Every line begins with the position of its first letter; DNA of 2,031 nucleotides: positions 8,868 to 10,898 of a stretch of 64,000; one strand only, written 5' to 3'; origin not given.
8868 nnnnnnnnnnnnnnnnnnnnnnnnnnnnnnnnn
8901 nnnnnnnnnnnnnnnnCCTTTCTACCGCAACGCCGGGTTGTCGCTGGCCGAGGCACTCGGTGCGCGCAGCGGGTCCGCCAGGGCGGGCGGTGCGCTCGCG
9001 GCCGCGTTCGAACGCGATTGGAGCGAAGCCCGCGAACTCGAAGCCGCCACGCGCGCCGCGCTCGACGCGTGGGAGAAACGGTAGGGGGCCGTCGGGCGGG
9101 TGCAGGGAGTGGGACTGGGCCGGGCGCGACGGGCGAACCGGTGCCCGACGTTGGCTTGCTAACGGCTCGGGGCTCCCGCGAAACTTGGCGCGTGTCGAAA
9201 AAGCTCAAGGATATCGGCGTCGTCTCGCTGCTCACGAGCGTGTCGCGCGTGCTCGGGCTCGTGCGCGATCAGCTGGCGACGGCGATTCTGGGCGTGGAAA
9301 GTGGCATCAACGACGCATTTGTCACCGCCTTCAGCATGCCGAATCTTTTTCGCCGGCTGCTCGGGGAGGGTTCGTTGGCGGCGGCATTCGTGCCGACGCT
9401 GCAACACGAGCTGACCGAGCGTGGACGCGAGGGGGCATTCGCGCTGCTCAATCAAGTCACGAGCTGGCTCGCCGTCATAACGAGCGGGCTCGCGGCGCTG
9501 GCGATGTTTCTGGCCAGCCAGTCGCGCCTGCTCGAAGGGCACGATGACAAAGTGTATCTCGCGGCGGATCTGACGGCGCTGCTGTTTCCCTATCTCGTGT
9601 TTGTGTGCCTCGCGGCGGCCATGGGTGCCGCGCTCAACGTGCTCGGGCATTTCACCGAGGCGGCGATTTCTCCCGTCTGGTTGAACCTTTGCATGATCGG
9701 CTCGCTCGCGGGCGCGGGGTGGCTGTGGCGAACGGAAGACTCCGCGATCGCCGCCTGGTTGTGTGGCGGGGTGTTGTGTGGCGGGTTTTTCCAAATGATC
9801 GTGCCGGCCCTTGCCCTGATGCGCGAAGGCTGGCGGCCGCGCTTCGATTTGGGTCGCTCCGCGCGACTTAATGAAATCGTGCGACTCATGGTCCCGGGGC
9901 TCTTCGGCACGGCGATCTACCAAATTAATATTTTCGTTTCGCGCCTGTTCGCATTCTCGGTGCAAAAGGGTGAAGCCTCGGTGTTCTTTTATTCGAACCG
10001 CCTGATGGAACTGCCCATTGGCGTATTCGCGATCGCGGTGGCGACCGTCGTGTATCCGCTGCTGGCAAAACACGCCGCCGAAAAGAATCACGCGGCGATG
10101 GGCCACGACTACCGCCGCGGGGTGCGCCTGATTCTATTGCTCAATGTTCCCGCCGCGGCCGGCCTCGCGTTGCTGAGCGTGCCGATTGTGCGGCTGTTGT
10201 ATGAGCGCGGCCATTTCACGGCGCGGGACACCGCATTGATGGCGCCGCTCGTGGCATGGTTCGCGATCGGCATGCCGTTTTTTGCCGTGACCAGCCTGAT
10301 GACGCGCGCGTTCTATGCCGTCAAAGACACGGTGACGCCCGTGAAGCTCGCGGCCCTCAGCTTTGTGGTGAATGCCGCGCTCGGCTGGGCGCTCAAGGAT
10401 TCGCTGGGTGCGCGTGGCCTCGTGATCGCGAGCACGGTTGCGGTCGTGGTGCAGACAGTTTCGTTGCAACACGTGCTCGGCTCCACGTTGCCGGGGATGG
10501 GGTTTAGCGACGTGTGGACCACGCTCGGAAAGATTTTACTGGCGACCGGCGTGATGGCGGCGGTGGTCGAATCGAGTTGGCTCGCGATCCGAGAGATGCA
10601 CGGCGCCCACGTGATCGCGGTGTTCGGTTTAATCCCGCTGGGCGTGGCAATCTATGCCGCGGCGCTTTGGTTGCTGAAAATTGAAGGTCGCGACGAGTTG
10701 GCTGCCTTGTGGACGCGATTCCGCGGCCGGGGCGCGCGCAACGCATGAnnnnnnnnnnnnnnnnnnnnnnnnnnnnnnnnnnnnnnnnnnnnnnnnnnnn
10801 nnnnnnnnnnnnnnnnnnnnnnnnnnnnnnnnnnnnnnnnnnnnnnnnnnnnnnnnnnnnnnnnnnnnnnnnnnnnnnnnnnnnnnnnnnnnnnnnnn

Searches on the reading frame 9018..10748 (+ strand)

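Call 23: search_protein_families(library=pfam, proteins=[window:9018-10748:+], max_evalue=0.01)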
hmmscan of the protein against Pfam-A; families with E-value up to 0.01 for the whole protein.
window:9018-10748:+ (576 aa): 3 families
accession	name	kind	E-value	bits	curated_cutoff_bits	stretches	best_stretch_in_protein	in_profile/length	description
PF03023.19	MurJ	-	4.7e-96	322.6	27.4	1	90-517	4-429/451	Lipid II flippase MurJ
PF01554.23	MatE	-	1.5e-07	31.7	24.9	1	333-457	40-160/161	MatE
PF13440.11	Polysacc_synt_3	-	3e-07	30.4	23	1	264-395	155-284/293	Polysaccharide biosynthesis protein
